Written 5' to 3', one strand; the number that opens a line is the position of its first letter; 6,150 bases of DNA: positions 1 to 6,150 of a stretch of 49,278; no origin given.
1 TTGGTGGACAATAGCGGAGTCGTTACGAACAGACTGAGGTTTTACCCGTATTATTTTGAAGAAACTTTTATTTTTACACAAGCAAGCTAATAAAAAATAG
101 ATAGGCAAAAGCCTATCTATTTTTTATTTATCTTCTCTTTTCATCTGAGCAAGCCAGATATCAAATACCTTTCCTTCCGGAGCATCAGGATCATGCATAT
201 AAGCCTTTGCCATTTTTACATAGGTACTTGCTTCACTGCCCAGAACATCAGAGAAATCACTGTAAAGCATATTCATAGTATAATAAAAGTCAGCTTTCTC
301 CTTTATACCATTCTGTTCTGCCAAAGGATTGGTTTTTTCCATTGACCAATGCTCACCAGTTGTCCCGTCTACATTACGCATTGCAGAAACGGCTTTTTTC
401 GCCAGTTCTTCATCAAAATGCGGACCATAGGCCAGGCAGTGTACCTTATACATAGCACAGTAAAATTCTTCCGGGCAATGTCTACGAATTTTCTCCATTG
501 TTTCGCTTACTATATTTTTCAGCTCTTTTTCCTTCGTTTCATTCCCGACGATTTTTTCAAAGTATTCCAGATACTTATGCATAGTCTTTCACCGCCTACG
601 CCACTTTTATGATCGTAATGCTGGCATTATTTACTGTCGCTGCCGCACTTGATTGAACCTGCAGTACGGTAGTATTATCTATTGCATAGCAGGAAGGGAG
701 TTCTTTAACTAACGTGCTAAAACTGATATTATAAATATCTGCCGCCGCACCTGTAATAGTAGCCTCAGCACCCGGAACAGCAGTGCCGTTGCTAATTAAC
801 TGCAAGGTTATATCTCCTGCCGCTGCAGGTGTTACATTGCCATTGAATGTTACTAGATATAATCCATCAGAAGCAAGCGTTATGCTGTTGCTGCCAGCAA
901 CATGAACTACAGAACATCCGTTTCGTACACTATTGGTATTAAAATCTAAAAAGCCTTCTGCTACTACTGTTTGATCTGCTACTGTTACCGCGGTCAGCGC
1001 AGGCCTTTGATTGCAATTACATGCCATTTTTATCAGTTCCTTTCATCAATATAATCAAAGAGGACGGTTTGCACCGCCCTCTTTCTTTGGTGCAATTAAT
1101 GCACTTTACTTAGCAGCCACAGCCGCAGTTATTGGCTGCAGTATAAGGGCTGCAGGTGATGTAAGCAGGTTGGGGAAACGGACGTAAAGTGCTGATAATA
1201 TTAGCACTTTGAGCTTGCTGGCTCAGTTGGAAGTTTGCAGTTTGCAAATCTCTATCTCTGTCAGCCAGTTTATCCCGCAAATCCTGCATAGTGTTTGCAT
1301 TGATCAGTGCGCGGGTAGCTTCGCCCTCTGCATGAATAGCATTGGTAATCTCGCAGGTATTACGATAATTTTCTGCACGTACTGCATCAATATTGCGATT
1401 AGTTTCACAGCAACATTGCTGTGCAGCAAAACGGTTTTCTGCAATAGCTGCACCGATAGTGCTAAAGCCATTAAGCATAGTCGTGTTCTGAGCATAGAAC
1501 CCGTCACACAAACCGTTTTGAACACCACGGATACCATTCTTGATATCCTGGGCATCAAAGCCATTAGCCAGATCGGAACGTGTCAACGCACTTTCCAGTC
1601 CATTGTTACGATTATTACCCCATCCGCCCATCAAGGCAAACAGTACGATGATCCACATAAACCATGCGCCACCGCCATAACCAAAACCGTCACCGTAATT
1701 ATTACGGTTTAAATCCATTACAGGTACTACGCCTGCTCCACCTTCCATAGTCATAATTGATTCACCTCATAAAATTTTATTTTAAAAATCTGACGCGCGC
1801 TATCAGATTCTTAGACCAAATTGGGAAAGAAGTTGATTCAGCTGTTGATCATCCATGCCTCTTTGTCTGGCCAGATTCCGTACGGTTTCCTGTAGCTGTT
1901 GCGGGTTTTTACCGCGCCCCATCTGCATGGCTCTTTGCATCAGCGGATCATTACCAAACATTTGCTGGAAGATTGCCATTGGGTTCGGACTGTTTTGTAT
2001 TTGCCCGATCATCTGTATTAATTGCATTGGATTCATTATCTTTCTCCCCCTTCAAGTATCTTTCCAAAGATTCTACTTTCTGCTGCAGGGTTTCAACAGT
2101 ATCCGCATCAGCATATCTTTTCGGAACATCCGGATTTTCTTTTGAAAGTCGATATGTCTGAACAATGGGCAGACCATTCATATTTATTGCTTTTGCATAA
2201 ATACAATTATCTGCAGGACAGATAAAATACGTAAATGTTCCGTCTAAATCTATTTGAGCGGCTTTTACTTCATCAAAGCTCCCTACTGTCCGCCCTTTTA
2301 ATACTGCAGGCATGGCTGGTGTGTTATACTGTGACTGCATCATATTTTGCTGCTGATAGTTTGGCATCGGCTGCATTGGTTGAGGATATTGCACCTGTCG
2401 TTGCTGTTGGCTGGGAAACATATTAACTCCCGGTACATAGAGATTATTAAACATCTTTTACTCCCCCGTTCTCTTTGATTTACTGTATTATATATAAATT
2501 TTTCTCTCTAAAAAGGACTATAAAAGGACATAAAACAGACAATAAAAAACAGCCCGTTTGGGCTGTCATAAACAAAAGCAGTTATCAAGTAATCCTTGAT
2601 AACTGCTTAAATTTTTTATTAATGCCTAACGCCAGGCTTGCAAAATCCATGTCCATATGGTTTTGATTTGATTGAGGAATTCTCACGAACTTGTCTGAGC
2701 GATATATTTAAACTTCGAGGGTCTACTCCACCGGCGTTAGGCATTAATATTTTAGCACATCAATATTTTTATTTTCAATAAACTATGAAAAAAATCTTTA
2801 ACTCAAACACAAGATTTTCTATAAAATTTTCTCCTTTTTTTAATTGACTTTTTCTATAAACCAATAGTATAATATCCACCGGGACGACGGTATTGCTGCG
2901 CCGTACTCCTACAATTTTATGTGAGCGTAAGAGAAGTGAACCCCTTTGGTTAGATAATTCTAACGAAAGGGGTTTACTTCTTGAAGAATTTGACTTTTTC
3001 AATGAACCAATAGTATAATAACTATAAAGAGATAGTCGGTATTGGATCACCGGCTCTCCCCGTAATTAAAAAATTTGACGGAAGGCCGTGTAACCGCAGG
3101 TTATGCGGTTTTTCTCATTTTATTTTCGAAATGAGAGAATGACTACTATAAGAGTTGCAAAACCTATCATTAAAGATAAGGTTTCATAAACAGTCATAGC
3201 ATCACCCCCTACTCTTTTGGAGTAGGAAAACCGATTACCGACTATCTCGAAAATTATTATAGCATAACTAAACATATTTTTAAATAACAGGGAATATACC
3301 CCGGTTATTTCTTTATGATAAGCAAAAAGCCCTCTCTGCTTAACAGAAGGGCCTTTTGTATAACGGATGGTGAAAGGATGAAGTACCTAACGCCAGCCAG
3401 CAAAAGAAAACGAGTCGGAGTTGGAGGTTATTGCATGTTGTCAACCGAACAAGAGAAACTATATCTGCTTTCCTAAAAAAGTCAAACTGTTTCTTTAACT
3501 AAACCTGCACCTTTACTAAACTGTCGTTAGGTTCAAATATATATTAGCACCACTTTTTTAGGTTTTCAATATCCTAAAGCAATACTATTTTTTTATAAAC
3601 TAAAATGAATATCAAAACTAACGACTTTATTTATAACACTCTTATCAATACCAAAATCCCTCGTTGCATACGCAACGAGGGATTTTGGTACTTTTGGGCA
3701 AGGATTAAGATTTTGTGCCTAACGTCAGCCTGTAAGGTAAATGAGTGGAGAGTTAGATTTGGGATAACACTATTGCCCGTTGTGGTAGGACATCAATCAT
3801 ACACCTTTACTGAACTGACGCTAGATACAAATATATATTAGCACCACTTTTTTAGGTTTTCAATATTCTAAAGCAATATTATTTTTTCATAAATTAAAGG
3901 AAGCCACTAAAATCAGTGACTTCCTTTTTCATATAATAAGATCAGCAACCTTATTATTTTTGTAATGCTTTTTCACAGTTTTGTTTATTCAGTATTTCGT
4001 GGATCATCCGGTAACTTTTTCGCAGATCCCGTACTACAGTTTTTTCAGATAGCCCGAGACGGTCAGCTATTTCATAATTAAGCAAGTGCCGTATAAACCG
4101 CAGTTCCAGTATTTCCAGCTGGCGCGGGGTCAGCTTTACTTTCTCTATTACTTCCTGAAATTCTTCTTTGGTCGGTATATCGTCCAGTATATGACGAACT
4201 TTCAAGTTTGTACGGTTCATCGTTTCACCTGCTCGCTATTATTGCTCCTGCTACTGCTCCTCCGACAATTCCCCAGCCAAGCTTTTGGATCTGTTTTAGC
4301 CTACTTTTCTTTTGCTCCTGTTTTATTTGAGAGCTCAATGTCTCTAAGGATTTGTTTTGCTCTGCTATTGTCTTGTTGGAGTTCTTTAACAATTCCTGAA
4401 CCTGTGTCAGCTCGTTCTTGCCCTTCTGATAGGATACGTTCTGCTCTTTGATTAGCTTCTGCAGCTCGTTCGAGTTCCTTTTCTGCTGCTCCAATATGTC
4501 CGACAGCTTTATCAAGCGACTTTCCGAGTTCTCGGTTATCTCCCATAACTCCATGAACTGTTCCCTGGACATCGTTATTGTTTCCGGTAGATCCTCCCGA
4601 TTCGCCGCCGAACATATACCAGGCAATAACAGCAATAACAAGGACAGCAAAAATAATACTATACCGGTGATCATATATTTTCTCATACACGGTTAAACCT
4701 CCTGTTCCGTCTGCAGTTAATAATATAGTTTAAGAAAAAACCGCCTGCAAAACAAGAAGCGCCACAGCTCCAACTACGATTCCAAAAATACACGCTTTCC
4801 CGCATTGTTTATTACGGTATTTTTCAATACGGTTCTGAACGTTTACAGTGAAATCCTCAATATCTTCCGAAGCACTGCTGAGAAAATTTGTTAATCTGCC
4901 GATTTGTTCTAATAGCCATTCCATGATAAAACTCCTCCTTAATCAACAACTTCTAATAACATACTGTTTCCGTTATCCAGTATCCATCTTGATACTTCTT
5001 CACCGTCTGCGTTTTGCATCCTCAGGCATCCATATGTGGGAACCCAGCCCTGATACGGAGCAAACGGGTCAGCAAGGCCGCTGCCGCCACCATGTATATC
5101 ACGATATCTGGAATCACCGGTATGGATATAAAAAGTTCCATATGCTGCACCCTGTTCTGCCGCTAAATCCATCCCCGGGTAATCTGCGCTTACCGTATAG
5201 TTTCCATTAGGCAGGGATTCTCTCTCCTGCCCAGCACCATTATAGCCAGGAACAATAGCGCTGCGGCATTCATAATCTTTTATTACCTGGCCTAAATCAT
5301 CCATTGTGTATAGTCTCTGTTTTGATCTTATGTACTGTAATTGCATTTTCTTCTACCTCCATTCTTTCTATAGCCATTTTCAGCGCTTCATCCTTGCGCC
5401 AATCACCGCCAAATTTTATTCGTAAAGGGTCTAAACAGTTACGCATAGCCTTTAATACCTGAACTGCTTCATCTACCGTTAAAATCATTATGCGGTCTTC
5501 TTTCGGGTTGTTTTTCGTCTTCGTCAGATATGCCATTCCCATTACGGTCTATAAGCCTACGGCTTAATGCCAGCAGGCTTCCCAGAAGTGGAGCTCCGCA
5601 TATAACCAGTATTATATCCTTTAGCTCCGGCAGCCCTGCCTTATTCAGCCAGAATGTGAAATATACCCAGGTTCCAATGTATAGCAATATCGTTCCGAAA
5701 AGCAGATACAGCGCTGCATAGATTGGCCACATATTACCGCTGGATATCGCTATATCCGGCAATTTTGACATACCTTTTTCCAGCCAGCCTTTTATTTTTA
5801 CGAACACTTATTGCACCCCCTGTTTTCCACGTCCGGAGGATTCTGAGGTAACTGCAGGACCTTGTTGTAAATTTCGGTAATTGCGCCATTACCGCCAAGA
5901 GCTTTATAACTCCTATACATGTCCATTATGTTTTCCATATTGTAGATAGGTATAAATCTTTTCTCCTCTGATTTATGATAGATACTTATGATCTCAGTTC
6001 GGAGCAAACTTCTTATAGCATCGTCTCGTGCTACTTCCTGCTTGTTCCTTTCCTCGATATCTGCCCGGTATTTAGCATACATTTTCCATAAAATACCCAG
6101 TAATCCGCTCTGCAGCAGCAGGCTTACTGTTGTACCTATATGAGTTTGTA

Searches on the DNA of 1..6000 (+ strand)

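Call 7: search_dna_similar(query=window:1-6000:+, collection=phages, mode=distant, max_rows=15)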
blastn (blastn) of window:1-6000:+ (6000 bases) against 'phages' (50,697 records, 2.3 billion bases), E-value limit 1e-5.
Records with a match: 2; places in all: 2; records where one place covers at least 80% of the query: 0.
Best place of each record, by identity: 80-90% 1; 60-80% 1.
By first word of the organism name: Bacteriophage 1; Dulem 1.
By host as written in the record: - 1; Propithecus coquereli 1.
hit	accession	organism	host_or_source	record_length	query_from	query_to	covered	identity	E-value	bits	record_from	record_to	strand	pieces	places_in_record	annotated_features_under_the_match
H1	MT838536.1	Bacteriophage sp.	human fecal samples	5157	1210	1421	4%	70.7%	8e-18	101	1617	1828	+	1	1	record has no annotation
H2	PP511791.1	Dulem virus 39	Propithecus coquereli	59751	1193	1246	1%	85.2%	2e-6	63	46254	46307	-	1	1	hypothetical protein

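Call 11: search_rna_families(source=window, start=1, end=4300, threshold=evalue, max_evalue=1)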
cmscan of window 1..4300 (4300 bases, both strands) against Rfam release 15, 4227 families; matches with E-value up to 1: 7.
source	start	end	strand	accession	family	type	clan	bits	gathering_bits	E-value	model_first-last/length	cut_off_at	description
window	3126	3271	-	RF01492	rli28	Gene; sRNA;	-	39.8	45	0.012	1-186/186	no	Listeria sRNA rli28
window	3879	3955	-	RF02621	BSnc120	Gene; sRNA;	-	28.4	114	0.0014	1-88/88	no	Brucella sRNA 120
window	32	126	+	RF04339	Plastid-psbJ-3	Cis-reg;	CL00152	25.8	61.7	0.37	1-125/125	no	Plastid-psbJ-3 3UTR RNA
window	89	128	-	RF04134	MIR7504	Gene; miRNA;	-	24.2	83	0.54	1-124/124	no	MIR7504 microRNA precursor family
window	3893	3951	-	RF02450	ncr1175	Gene; sRNA;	-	22.2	60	0.9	1-110/110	no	Bacillus sRNA ncr1175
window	2714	2807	-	RF00149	snoZ103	Gene; snRNA; snoRNA; CD-box;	-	22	44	0.78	1-100/100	no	Small nucleolar RNA Z103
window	3117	3231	-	RF01412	BsrG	Gene; sRNA;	-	21.2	55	0.048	29-149/259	no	BsrG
